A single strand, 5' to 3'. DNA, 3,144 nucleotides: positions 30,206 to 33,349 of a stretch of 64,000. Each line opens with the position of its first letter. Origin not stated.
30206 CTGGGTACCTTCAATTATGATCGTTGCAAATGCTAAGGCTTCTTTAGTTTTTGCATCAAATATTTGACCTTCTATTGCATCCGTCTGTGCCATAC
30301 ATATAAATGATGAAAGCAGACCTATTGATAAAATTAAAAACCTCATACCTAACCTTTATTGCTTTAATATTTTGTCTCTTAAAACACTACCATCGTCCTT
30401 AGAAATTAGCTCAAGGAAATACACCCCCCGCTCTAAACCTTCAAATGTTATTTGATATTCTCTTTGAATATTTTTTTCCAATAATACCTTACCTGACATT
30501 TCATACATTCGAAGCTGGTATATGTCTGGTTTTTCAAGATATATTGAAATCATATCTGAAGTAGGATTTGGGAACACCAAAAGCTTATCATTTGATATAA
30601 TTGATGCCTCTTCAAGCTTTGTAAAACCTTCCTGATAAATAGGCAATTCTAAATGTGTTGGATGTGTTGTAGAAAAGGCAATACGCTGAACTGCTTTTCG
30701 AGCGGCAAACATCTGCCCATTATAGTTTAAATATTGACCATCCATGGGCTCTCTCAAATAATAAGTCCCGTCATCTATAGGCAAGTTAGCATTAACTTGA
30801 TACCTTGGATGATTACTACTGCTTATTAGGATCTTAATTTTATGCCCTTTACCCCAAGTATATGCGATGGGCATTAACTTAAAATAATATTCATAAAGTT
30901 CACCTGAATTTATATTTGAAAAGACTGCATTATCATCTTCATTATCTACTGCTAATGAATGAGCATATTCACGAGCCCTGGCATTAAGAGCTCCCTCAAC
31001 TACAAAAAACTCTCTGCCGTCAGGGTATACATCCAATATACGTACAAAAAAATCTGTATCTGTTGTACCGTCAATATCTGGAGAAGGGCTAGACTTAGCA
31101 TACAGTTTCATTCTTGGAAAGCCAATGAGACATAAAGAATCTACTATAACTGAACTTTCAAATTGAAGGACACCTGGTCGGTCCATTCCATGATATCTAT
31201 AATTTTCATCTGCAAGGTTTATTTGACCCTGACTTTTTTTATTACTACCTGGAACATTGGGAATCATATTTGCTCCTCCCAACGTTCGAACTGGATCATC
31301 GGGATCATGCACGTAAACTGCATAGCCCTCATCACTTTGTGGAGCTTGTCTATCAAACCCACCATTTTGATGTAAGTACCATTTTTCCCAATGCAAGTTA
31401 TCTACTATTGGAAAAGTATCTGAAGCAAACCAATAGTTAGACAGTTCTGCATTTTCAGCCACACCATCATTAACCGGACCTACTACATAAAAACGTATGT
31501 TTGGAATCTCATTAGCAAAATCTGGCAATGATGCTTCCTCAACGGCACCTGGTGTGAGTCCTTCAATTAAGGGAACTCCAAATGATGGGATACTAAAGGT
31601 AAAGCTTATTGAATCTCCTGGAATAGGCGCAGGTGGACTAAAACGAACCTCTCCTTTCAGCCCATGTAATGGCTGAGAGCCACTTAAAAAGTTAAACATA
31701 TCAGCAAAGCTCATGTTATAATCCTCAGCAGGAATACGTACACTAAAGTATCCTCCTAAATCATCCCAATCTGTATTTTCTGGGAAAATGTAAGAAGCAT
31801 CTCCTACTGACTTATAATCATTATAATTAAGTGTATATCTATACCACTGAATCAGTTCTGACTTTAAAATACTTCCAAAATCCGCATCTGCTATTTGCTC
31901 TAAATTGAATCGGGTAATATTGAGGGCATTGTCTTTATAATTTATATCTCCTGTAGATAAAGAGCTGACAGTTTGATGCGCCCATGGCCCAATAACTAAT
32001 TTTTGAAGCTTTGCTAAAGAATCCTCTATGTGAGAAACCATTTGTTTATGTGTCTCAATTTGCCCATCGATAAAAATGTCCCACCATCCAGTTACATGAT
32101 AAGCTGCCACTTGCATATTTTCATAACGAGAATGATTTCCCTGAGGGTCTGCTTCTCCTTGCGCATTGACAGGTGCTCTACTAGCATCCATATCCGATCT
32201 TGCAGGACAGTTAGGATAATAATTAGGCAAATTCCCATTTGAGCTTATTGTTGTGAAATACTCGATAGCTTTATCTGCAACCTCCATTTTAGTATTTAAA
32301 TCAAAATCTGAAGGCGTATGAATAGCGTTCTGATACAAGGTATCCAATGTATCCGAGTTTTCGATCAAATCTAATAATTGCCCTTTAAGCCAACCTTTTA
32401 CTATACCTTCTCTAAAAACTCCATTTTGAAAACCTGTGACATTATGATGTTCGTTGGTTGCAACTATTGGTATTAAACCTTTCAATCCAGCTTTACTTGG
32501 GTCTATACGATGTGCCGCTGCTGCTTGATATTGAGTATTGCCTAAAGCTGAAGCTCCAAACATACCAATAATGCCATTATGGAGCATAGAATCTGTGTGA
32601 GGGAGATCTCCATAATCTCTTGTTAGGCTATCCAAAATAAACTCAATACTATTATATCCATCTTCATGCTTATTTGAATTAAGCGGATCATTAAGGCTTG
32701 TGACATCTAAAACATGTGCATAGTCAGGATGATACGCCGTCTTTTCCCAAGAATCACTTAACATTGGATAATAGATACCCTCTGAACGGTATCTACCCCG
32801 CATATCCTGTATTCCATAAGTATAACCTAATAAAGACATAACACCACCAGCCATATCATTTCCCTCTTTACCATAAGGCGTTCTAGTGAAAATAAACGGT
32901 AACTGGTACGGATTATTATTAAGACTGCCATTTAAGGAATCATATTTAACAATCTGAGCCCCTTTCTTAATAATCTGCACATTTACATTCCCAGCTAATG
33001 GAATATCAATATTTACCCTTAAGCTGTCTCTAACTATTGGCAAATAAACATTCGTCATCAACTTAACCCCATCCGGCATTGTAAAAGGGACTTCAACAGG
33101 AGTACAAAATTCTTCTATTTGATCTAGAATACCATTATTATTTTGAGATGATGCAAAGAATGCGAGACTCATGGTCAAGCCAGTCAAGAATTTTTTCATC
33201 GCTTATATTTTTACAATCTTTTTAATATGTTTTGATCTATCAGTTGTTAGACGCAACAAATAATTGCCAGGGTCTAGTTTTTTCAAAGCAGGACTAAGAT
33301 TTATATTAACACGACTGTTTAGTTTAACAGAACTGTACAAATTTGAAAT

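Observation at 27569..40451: DtxR/MntR-type metalloregulator translationally coupled to four T9SS-sorted secreted proteins and a TonB-dependent receptor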

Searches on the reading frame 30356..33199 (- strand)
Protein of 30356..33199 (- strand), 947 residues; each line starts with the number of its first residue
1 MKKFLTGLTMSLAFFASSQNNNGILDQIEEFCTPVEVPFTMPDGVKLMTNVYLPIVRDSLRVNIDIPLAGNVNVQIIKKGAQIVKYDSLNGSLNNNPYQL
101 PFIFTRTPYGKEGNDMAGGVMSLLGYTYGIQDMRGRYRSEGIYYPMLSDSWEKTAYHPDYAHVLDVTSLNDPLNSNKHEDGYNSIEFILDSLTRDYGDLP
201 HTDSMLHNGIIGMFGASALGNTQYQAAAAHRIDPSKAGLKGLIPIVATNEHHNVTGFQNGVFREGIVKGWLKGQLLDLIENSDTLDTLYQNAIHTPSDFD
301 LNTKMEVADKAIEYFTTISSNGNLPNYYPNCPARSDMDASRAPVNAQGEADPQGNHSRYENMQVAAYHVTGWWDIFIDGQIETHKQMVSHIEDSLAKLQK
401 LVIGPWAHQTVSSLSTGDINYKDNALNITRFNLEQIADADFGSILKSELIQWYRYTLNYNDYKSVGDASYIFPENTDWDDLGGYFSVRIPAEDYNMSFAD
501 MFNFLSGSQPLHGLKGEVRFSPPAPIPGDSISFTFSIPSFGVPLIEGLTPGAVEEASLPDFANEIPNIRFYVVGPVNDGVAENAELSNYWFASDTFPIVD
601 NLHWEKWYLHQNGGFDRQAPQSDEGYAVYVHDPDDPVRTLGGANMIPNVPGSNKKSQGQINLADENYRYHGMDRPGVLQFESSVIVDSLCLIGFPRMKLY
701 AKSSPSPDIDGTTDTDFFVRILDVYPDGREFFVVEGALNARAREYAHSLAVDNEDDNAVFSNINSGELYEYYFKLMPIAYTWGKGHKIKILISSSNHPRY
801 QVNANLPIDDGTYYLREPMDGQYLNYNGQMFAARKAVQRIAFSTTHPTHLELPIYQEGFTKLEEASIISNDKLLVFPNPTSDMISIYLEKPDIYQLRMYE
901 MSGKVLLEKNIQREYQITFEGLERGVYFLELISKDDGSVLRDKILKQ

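Call 3: search_protein_families(library=pfam, proteins=[window:30356-33199:-], max_evalue=0.01)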
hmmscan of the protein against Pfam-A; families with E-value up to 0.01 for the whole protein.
window:30356-33199:- (947 aa): 3 families
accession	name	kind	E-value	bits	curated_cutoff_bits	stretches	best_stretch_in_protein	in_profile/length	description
PF08530.16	PepX_C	-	2.9e-21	76.8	22.5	1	590-810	20-194/217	X-Pro dipeptidyl-peptidase C-terminal non-catalytic domain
PF02129.25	Peptidase_S15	-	1.3e-17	64.8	23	1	99-409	18-261/262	X-Pro dipeptidyl-peptidase (S15 family)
PF18962.6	Por_Secre_tail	-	4e-09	37.1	27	1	875-936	1-67/75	Secretion system C-terminal sorting domain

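Call 4: search_protein_families(library=ncbifam, proteins=[window:30356-33199:-], max_evalue=0.01)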
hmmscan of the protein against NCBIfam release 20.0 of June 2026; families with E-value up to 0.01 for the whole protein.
window:30356-33199:- (947 aa): 4 families
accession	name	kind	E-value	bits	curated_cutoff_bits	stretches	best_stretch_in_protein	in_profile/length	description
TIGR00976.1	CocE_NonD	subfamily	7.9e-45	153.9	66.3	3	588-856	324-549/550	CocE/NonD family hydrolase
TIGR04183.1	Por_Secre_tail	domain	2.3e-10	40.3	23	1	875-947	1-72/72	T9SS type A sorting domain-containing protein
NF038113.1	T9SSA_dep_M36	equivalog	7.9e-07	27.6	885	1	860-943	781-865/869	T9SS-dependent M36 family metallopeptidase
NF050177.1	TapA_OM_Porphy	equivalog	7.2e-05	21.7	500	1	867-936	465-535/544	TapA/TapC family T9SS-dependent outer membrane protein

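Call 40: search_solved_structures(query=window:30356-33199:-, max_evalue=0.001, show_alignments=1)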
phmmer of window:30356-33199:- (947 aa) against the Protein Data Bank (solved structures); distinct sequences matched with E-value up to 0.001: 16.
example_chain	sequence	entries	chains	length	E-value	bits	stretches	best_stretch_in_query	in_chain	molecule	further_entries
3ida_A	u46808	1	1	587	6.2e-19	70.8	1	621-856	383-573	Cocaine esterase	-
3i2f_A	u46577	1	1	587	6.3e-19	70.8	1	621-856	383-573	Cocaine esterase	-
3i2g_A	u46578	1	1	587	6.7e-19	70.7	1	621-856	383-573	Cocaine esterase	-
3i2h_A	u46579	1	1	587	7.2e-19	70.6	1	621-856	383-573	Cocaine esterase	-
3i2i_A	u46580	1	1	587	7.7e-19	70.5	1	621-856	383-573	Cocaine esterase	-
3pui_A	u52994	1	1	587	8e-19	70.5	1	621-856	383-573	Cocaine esterase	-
3i2j_A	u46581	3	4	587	8.4e-19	70.4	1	621-856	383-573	Cocaine esterase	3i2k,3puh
4p08_A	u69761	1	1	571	1e-18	70.1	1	621-854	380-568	Cocaine esterase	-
1ju3_A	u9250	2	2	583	1.2e-18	69.9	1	621-855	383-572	cocaine esterase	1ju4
1l7r_A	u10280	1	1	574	1.8e-18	69.3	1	621-854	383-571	cocaine esterase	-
1l7q_A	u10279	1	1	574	3.9e-18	68.2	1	621-854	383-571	cocaine esterase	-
9k48_A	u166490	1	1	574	4.1e-18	68.1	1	621-854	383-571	Cocaine esterase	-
7f65_A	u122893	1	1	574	4.2e-18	68.1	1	621-854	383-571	Cocaine esterase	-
4pf1_A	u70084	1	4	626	2.3e-07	32.5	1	600-805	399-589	Peptidase S15/CocE/NonD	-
1mpx_A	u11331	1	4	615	1.1e-05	27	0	608-819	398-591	alpha-amino acid ester hydrolase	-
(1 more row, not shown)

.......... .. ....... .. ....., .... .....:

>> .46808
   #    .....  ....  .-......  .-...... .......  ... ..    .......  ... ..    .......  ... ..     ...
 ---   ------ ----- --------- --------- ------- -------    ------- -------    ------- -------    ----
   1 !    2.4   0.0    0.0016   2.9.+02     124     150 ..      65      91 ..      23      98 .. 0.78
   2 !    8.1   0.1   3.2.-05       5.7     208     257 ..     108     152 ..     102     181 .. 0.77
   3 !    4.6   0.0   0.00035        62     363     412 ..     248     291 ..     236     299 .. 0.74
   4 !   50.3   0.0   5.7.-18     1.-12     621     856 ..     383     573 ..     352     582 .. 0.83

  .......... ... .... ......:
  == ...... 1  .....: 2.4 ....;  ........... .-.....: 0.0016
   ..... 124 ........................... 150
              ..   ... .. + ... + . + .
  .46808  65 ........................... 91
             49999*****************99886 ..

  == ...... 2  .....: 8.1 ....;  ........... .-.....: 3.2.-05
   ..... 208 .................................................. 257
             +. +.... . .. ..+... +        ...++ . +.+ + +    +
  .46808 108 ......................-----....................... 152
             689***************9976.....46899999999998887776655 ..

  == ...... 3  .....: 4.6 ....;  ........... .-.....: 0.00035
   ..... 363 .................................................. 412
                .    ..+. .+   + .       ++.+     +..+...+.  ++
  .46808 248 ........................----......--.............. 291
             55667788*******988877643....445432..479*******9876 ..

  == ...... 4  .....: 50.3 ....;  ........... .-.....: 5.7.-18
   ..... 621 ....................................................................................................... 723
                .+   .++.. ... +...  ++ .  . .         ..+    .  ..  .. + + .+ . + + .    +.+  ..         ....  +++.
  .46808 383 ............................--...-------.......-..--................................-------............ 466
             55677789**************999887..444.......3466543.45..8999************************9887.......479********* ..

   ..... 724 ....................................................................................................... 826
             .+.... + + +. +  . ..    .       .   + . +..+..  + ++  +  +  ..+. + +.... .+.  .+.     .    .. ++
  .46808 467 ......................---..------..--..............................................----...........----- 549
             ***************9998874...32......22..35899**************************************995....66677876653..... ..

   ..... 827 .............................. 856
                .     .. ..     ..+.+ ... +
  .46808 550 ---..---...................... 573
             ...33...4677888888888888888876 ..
